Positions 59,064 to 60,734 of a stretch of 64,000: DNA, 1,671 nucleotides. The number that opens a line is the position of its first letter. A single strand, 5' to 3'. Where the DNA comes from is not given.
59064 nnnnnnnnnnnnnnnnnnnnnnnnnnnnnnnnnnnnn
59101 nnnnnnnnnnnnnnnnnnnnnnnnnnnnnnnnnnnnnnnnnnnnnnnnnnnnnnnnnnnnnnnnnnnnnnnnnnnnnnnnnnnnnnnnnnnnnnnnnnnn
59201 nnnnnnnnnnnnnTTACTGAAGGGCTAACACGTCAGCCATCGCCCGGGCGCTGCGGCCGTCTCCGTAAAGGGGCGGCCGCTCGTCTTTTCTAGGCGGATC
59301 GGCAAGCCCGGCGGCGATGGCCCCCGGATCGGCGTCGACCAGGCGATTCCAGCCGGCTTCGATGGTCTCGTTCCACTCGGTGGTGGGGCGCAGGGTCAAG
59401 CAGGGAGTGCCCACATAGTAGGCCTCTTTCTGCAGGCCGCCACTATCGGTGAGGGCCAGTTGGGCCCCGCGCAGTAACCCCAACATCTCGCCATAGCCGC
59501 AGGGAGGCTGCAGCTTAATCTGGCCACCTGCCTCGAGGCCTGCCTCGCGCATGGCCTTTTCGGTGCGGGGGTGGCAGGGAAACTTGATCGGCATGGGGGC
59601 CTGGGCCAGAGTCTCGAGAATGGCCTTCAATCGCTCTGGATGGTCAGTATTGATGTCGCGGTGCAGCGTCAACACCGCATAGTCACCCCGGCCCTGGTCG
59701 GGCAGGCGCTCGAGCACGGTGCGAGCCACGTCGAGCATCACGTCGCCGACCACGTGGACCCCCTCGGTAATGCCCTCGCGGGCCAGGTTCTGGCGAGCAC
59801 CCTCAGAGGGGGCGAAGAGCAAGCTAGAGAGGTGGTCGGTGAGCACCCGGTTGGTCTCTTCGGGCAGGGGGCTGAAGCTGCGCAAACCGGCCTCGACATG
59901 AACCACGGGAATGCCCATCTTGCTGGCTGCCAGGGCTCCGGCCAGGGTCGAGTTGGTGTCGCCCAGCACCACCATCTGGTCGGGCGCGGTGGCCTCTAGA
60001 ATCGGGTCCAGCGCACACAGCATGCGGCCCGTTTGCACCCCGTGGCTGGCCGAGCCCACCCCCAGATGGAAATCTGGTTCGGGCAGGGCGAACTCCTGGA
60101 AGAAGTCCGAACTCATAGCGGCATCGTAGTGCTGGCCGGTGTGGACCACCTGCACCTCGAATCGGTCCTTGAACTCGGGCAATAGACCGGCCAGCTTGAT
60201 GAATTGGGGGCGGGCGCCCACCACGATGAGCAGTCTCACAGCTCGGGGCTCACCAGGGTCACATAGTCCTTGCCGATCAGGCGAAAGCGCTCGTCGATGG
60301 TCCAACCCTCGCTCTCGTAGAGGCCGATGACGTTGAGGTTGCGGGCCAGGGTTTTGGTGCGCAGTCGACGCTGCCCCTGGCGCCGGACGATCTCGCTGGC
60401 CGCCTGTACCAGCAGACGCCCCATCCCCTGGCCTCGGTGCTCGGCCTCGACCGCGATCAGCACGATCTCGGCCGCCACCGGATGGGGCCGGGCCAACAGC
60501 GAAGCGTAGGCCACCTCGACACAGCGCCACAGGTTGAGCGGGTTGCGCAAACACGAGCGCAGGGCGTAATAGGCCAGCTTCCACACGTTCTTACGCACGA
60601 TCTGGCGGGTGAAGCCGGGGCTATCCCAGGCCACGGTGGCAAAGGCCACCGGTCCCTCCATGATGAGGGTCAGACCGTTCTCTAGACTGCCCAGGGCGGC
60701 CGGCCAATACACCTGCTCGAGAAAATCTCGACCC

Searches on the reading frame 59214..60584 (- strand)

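Call 15: search_protein_families(library=pfam, proteins=[window:59214-60584:-], max_evalue=0.01)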
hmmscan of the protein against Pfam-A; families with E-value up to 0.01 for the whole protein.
window:59214-60584:- (456 aa): 1 family
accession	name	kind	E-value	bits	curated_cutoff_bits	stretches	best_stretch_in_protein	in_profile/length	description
PF02350.25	Epimerase_2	-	5.4e-93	312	30.6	1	140-453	7-346/347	UDP-N-acetylglucosamine 2-epimerase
